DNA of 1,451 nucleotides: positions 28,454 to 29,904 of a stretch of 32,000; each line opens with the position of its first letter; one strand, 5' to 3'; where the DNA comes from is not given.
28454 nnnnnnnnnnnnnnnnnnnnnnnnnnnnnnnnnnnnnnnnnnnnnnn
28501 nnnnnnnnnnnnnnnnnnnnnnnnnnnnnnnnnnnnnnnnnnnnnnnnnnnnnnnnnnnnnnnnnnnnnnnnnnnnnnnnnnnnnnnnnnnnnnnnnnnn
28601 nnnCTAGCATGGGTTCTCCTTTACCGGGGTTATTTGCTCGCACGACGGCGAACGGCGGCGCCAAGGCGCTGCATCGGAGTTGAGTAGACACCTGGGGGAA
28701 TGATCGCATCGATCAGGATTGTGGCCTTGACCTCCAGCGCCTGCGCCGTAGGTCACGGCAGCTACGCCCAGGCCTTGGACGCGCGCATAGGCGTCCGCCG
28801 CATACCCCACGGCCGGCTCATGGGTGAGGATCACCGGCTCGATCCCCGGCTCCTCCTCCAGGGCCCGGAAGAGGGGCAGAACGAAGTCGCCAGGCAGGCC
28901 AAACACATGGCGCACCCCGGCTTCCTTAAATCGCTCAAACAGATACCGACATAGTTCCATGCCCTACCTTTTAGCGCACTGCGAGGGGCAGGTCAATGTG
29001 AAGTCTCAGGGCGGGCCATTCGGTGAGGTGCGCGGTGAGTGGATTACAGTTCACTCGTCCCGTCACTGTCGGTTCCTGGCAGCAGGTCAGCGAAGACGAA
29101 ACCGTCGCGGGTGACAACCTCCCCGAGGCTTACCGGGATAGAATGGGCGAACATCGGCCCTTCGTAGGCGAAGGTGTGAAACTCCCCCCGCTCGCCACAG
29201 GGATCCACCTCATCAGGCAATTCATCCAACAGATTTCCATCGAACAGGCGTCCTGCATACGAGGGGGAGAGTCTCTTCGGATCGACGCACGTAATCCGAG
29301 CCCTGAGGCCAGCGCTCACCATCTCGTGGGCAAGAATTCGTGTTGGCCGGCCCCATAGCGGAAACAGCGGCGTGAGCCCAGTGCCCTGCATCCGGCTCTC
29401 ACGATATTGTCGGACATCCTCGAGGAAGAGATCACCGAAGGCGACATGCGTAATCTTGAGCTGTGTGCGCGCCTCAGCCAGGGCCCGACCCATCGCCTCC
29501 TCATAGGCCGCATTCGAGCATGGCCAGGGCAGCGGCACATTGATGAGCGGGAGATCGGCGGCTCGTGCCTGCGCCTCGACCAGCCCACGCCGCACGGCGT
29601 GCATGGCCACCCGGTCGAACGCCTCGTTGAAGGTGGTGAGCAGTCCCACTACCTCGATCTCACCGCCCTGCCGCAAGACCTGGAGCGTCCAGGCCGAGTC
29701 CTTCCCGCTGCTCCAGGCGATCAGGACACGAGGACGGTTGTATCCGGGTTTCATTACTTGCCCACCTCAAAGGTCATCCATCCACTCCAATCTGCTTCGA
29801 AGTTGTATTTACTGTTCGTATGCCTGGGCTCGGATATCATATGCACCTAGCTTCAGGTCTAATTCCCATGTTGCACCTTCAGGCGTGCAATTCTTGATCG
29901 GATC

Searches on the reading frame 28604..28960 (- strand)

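Call 54: search_protein_families(library=pfam, proteins=[window:28604-28960:-], max_evalue=0.00001)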
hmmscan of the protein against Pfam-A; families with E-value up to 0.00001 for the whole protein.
window:28604-28960:- (118 aa): 1 family
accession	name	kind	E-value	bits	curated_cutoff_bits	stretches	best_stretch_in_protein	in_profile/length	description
PF02776.23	TPP_enzyme_N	-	1.7e-20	73.4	26.8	1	1-75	1-76/119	Thiamine pyrophosphate enzyme, N-terminal TPP binding domain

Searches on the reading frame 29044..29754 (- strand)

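Call 54: search_protein_families(library=pfam, proteins=[window:29044-29754:-], max_evalue=0.00001)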
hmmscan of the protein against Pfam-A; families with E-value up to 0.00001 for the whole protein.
window:29044-29754:- (236 aa): 1 family
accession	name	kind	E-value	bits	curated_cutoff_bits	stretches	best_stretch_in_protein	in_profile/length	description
PF01902.24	Diphthami_syn_2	-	4.8e-27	95.3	23.2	1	9-213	2-203/219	Diphthamide synthase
